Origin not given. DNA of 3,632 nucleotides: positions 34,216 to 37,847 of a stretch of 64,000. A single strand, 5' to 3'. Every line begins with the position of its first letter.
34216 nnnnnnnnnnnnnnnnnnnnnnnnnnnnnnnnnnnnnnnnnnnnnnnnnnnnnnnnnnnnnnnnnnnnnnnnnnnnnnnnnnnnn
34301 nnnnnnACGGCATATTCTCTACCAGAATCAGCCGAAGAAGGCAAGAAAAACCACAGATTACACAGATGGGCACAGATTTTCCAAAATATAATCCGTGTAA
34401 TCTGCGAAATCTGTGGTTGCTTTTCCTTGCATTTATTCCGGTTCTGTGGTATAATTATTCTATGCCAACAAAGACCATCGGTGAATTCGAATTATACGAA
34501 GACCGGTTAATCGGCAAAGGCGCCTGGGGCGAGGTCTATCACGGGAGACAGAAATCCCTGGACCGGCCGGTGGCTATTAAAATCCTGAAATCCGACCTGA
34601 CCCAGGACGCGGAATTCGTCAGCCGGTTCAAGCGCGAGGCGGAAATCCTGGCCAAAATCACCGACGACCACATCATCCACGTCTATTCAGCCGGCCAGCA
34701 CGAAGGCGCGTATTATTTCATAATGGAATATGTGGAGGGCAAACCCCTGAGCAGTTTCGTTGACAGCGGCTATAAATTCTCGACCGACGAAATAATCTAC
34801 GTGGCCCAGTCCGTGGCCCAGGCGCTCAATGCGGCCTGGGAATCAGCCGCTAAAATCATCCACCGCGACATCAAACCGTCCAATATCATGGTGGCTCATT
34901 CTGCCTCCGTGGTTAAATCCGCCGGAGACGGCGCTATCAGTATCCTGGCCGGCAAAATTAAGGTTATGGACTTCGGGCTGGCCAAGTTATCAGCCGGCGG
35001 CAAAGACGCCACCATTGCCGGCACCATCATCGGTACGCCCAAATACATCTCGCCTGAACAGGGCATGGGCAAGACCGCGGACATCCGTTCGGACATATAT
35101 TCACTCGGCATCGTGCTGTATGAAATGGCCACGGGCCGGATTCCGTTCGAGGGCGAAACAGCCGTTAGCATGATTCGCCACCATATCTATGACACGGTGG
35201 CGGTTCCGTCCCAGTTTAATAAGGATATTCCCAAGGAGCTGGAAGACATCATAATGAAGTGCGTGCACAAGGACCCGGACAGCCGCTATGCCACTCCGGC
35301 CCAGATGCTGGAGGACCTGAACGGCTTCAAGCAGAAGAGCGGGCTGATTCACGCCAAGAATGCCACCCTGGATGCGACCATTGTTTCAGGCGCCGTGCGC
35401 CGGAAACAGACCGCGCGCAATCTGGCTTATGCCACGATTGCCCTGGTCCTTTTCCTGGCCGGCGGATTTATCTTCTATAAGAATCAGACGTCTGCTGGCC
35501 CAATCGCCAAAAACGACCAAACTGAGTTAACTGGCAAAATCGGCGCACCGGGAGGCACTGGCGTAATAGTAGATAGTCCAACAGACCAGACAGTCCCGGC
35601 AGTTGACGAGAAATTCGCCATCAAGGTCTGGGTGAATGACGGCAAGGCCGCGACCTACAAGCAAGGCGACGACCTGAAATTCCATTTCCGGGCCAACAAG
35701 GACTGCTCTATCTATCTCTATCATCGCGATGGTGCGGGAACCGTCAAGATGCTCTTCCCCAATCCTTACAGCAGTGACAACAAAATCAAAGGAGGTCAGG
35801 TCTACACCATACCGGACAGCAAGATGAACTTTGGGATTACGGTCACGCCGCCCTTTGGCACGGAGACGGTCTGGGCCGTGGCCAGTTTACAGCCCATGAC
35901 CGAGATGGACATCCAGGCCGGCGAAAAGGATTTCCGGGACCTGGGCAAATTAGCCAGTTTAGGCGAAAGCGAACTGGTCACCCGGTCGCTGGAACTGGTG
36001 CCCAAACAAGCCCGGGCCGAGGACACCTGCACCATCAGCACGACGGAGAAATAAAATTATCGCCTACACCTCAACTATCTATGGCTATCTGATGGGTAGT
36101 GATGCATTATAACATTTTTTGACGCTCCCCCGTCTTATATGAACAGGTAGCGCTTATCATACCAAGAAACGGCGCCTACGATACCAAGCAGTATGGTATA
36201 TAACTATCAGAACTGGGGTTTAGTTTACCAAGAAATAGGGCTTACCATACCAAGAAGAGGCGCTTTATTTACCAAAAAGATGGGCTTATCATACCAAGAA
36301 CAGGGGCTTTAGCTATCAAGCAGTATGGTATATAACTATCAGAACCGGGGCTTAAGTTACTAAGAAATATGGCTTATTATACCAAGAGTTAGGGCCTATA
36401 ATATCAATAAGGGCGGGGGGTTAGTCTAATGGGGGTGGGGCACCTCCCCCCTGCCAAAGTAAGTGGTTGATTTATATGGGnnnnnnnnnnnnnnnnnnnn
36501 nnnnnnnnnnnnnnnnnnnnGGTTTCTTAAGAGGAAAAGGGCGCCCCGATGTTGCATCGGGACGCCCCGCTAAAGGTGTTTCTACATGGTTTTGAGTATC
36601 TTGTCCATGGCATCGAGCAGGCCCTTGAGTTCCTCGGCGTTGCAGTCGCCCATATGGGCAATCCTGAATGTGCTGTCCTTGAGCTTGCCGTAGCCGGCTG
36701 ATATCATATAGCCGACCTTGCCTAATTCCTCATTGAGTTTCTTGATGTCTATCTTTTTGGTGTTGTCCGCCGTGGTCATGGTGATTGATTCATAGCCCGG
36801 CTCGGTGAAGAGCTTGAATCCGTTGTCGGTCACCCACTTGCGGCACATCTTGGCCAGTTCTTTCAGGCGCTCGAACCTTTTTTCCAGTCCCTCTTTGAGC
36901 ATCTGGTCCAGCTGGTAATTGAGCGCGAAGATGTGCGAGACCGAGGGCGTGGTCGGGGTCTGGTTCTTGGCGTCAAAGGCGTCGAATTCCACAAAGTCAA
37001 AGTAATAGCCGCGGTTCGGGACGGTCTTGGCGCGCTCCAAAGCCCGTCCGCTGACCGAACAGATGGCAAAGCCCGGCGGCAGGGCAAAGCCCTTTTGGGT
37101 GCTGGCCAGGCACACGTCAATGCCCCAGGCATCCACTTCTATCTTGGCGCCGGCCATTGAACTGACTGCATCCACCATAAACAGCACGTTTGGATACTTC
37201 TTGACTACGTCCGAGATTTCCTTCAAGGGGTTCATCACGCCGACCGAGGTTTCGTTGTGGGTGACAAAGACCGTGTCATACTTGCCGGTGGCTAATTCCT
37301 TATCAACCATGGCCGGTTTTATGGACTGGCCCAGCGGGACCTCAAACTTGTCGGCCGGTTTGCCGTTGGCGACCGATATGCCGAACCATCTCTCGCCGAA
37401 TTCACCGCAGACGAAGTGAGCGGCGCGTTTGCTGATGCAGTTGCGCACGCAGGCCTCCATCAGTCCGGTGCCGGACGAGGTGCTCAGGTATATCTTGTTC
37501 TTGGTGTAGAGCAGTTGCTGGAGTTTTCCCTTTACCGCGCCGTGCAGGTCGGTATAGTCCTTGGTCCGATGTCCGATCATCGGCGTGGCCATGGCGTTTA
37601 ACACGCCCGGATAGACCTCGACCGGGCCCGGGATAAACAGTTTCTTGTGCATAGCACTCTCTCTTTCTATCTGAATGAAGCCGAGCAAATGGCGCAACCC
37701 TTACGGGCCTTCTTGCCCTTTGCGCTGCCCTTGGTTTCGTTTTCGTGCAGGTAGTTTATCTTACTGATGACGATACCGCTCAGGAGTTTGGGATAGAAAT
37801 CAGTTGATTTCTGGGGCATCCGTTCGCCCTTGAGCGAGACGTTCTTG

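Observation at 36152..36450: Second 22-bp-period array with higher-order 132-bp repeat and flanking G-run tract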

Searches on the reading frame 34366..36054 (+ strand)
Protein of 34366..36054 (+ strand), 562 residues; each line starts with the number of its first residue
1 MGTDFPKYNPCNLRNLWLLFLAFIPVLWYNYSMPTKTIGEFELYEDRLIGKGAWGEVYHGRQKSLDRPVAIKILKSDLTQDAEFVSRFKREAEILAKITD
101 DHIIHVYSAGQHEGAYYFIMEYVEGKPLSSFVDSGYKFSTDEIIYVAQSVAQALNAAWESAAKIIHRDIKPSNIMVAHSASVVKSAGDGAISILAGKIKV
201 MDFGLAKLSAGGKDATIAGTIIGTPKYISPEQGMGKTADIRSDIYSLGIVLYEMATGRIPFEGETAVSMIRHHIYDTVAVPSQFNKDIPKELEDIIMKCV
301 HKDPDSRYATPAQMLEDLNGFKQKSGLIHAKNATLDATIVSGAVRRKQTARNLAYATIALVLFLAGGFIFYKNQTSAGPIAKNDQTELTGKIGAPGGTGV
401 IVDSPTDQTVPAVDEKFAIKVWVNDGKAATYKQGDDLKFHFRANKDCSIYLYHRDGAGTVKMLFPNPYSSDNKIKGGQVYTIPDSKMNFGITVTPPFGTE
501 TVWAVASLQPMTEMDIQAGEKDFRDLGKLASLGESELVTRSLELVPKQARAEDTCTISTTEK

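Call 9: search_protein_families(library=pfam, proteins=[window:34366-36054:+])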
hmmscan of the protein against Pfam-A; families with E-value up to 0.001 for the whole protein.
window:34366-36054:+ (562 aa): 5 families
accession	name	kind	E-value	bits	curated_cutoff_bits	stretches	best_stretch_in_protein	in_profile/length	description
PF00069.31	Pkinase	-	8.2e-51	173.3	31.7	1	46-313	4-256/263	Protein kinase domain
PF07714.23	PK_Tyr_Ser-Thr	-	2.5e-38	132.3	23.1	1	46-308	4-249/258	Protein tyrosine and serine/threonine kinase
PF14326.11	DUF4384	-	4e-24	84.9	27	1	430-510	1-81/81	Domain of unknown function (DUF4384)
PF01636.29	APH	-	0.0001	22.6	23.2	0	142-177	145-183/239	Phosphotransferase enzyme family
PF03109.22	ABC1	-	0.00026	20.6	22.9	0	77-207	109-215/244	ABC1 atypical kinase-like domain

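Call 10: find_encoding_contigs(protein=window:34366-36054:+, flank=10000, max_places=6)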
Protein window:34366-36054:+ (562 aa): 1 contig read that carries it; 1 place shown.
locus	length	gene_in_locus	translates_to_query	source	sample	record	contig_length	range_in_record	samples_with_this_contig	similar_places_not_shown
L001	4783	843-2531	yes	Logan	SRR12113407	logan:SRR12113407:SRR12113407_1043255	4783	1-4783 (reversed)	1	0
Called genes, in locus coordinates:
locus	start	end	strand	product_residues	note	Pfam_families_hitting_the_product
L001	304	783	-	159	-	PF00383:dCMP_cyt_deam_1, PF14437:MafB19-deam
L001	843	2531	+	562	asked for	PF00069:Pkinase, PF07714:PK_Tyr_Ser-Thr, PF14326:DUF4384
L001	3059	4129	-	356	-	PF00266:Aminotran_5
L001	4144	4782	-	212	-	?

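Call 40: find_homologous_proteins(query=window:34366-36054:+, max_evalue=1e-30)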
Query window:34366-36054:+ (562 aa): 7061 proteins with E <= 1e-30 among 8000 candidates; the best 120 are listed.
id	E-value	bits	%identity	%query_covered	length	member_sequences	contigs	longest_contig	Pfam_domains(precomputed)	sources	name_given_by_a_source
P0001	0.0e+0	1190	100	94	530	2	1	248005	PF07714.24,PF00069.32,PF14326.12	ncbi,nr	ncbi:MAG: protein kinase [Planctomycetes bacterium]|nr:protein kinase [Planctomycetota bacterium]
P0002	5.5e-285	964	83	94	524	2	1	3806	PF07714.24,PF00069.32,PF14326.12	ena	-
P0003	2.7e-284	962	81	93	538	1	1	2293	PF07714.24,PF00069.32,PF14326.12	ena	-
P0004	1.3e-282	956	83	93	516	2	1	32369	PF07714.24,PF00069.32,PF14326.12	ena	-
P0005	1.2e-272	923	78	94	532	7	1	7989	PF07714.24,PF00069.32,PF14326.12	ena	-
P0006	1.0e-264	897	78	94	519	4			PF07714.24,PF00069.32,PF14326.12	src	-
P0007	2.0e-254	863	73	94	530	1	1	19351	PF07714.24,PF00069.32,PF14326.12,PF03109.23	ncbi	ncbi:MAG: serine/threonine-protein kinase [Planctomycetota bacterium]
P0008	1.6e-253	860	76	93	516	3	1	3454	PF07714.24,PF00069.32,PF14326.12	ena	-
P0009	6.1e-211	720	60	94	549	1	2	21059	PF07714.24,PF00069.32,PF14326.12,PF03109.23,PF01636.30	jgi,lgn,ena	jgi:serine/threonine protein kinase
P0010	7.9e-203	693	59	94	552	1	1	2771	PF07714.24,PF00069.32,PF14326.12,PF03109.23,PF01636.30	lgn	-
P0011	9.4e-201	686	57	92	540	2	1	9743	PF07714.24,PF00069.32,PF14326.12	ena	-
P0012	3.2e-198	678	58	94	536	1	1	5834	PF07714.24,PF00069.32,PF14326.12,PF03109.23,PF01636.30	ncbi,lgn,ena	-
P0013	1.0e-197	676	56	94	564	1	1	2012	PF07714.24,PF00069.32,PF14326.12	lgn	-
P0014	3.2e-189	648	54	93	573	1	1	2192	PF07714.24,PF00069.32,PF14326.12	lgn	-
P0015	4.1e-180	618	54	92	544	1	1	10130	PF07714.24,PF00069.32,PF14326.12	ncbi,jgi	jgi:serine/threonine protein kinase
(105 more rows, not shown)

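Call 41: find_encoding_contigs(protein=P0004, flank=10000, max_places=4)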
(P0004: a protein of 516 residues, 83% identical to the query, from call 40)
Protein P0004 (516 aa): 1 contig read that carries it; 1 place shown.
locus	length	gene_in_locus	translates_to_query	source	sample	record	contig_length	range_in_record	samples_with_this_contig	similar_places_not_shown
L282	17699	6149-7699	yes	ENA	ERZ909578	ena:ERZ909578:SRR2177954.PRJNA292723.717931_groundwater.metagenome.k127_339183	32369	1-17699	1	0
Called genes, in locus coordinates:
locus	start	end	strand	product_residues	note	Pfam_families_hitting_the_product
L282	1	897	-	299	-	?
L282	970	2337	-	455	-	PF21799:MurD-like_N, PF08245:Mur_ligase_M, PF02875:Mur_ligase_C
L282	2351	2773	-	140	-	PF08308:PEGA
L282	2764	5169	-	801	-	PF13371:TPR_9 (faint), PF25063:ARM_TT21_C (faint), PF07719:TPR_2 (faint), PF12895:ANAPC3 (faint), PF13424:TPR_12 (faint), PF13428:TPR_14 (faint), PF13431:TPR_17 (faint), PF13485:Peptidase_MA_2, +3 more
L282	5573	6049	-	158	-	PF00383:dCMP_cyt_deam_1, PF14437:MafB19-deam, PF14439:Bd3614-deam (weak)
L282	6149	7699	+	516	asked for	PF00069:Pkinase, PF07714:PK_Tyr_Ser-Thr, PF14326:DUF4384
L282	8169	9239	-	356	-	PF00266:Aminotran_5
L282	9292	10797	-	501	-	PF06245:DUF1015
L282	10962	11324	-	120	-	PF01740:STAS, PF13466:STAS_2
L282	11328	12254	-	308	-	PF00389:2-Hacid_dh, PF02826:2-Hacid_dh_C, PF03446:NAD_binding_2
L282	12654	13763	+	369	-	PF02606:LpxK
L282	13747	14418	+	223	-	PF14119:DUF4288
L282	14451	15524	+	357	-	PF17792:ThiD2, PF02581:TMP-TENI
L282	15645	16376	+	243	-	PF01113:DapB_N, PF05173:DapB_C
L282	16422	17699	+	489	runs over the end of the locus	PF01844:HNH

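Call 42: find_encoding_contigs(protein=P0007, flank=10000, max_places=4)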
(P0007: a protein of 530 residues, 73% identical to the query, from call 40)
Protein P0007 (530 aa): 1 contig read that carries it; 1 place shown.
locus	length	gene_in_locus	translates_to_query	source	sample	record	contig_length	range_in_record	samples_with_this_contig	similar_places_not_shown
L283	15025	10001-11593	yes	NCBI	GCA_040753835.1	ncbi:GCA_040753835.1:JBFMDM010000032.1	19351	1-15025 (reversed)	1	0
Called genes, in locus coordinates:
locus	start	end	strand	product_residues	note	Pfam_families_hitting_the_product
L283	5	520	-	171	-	PF02943:FeThRed_B, PF21349:RUBY_RBDX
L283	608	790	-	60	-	PF00462:Glutaredoxin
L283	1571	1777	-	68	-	-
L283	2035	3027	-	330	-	PF01207:Dus, PF00977:His_biosynth (weak)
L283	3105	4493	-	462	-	PF00083:Sugar_tr, PF05977:MFS_3, PF07690:MFS_1, PF13347:MFS_2 (weak), PF07690:MFS_1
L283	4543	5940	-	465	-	PF21799:MurD-like_N, PF08245:Mur_ligase_M, PF02875:Mur_ligase_C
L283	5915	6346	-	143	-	PF08308:PEGA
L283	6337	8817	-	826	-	PF00515:TPR_1 (faint), PF07719:TPR_2 (faint), PF12895:ANAPC3 (faint), PF13424:TPR_12 (faint), PF13428:TPR_14 (faint), PF13431:TPR_17 (faint), PF14559:TPR_19, PF13485:Peptidase_MA_2, +3 more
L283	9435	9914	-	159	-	PF00383:dCMP_cyt_deam_1, PF14437:MafB19-deam, PF14439:Bd3614-deam (weak)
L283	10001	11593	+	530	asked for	PF00069:Pkinase, PF07714:PK_Tyr_Ser-Thr, PF03109:ABC1 (weak), PF14326:DUF4384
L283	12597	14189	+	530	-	PF02018:CBM_4_9, PF00041:fn3 (faint), PF02018:CBM_4_9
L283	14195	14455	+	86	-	-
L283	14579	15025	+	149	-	?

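Call 43: find_encoding_contigs(protein=P0005, flank=10000, max_places=4)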
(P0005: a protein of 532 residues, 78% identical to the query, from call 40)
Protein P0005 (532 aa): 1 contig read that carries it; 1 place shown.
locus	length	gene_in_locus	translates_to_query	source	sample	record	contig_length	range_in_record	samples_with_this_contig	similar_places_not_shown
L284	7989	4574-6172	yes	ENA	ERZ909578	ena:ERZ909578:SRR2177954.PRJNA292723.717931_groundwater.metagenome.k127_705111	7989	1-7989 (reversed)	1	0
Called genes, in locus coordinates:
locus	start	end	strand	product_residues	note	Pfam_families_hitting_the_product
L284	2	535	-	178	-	?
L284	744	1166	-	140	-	PF08308:PEGA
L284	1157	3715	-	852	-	PF00515:TPR_1 (faint), PF07719:TPR_2 (faint), PF12895:ANAPC3 (faint), PF13181:TPR_8 (faint), PF13424:TPR_12 (faint), PF13428:TPR_14 (faint), PF14559:TPR_19 (weak), PF13485:Peptidase_MA_2 (weak), +3 more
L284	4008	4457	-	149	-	PF00383:dCMP_cyt_deam_1, PF14437:MafB19-deam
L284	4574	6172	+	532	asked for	PF00069:Pkinase, PF07714:PK_Tyr_Ser-Thr, PF14326:DUF4384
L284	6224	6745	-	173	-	PF01058:Oxidored_q6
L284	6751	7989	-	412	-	?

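Call 54: find_encoding_contigs(protein=P0002, flank=10000, max_places=3)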
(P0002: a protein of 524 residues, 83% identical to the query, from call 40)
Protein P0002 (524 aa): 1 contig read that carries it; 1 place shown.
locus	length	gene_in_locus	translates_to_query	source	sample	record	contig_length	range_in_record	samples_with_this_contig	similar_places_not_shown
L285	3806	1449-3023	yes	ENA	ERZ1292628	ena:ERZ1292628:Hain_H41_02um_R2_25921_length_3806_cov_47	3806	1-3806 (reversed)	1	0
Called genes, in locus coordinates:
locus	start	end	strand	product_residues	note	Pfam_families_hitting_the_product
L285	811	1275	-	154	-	PF00383:dCMP_cyt_deam_1, PF14437:MafB19-deam, PF14439:Bd3614-deam (weak)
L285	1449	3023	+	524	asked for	PF00069:Pkinase, PF07714:PK_Tyr_Ser-Thr, PF14326:DUF4384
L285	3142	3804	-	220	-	?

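Call 55: find_encoding_contigs(protein=P0008, flank=10000, max_places=3)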
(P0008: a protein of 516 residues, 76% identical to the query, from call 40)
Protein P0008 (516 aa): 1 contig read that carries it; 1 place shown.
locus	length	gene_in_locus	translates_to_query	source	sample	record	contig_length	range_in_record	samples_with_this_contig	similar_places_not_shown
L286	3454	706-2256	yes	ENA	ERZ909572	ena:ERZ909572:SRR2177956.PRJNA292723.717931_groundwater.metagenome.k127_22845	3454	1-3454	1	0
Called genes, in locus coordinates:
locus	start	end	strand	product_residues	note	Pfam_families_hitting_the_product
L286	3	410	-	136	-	?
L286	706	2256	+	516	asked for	PF00069:Pkinase, PF07714:PK_Tyr_Ser-Thr, PF14326:DUF4384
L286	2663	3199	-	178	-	PF10771:DUF2582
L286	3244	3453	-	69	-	?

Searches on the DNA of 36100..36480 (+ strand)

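Call 102: search_dna_similar(query=window:36100-36480:+, collection=plasmids, mode=distant, max_evalue=0.01, max_rows=10)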
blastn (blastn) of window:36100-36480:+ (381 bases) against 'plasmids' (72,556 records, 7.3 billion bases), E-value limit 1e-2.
No match.

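Call 103: search_dna_similar(query=window:36100-36480:+, collection=phages, mode=distant, max_evalue=0.01, max_rows=10)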
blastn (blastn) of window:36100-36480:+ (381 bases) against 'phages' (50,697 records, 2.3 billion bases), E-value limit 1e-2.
No match.
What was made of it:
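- On Iteron origin / partition centromere: No plasmid or phage similarity (calls 102, 103).
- Tried and rejected: Plasmid or phage origin: no blastn match (calls 102, 103).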

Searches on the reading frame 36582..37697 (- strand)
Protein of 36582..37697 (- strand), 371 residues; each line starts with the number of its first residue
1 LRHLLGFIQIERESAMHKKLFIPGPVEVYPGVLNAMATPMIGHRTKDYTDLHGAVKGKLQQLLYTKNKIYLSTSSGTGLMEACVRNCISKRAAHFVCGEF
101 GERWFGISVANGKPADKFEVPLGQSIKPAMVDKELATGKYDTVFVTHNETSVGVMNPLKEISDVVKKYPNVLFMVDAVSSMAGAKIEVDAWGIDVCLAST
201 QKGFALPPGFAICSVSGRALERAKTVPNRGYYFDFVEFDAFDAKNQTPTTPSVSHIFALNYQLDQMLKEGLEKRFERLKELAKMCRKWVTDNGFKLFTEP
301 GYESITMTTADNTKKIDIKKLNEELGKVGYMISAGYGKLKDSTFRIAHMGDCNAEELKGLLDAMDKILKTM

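Call 9: search_protein_families(library=pfam, proteins=[window:36582-37697:-])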
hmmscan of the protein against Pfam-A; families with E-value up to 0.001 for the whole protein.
window:36582-37697:- (371 aa): 1 family
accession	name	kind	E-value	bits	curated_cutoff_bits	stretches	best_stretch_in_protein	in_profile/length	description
PF00266.25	Aminotran_5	-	1.7e-20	73.8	21.5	1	41-335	34-338/371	Aminotransferase class-V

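Call 37: find_related_loci(query=window:36582-37652:-, collection=metagenome_contigs, flank=10000)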
Query window:36582-37652:- (356 aa) in metagenome_contigs; peptide patterns used: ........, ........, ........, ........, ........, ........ (x = any residue, [..] = any of these).
600 stretches matched a pattern (row limit reached: there are more); 569 encode a relative of the query (tblastn E <= 1e-3); the best 80 are kept; 80 distinct loci.
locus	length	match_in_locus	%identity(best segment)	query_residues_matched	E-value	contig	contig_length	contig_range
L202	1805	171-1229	64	1-353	9e-176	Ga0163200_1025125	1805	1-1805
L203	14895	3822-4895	60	1-356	5e-141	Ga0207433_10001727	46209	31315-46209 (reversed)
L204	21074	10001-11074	60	1-356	5e-141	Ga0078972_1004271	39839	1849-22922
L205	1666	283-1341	58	1-354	1e-152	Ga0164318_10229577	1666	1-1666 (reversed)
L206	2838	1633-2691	58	1-353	1e-144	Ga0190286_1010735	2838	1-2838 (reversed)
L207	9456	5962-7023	57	1-353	2e-137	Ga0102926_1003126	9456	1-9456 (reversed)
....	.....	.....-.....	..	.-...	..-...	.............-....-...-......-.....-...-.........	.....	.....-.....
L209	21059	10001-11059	57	1-353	9e-135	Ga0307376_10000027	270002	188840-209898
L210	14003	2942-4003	56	1-353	3e-134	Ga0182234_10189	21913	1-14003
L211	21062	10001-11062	58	1-354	5e-134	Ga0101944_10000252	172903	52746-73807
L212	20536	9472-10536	56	1-353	1e-133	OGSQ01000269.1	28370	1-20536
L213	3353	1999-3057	56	1-353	2e-138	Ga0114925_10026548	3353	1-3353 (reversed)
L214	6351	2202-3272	56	1-356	2e-133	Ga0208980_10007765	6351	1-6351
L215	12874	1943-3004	55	1-353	8e-133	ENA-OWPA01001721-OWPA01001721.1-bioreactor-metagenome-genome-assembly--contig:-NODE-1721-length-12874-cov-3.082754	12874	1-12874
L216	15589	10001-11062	56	1-353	7e-133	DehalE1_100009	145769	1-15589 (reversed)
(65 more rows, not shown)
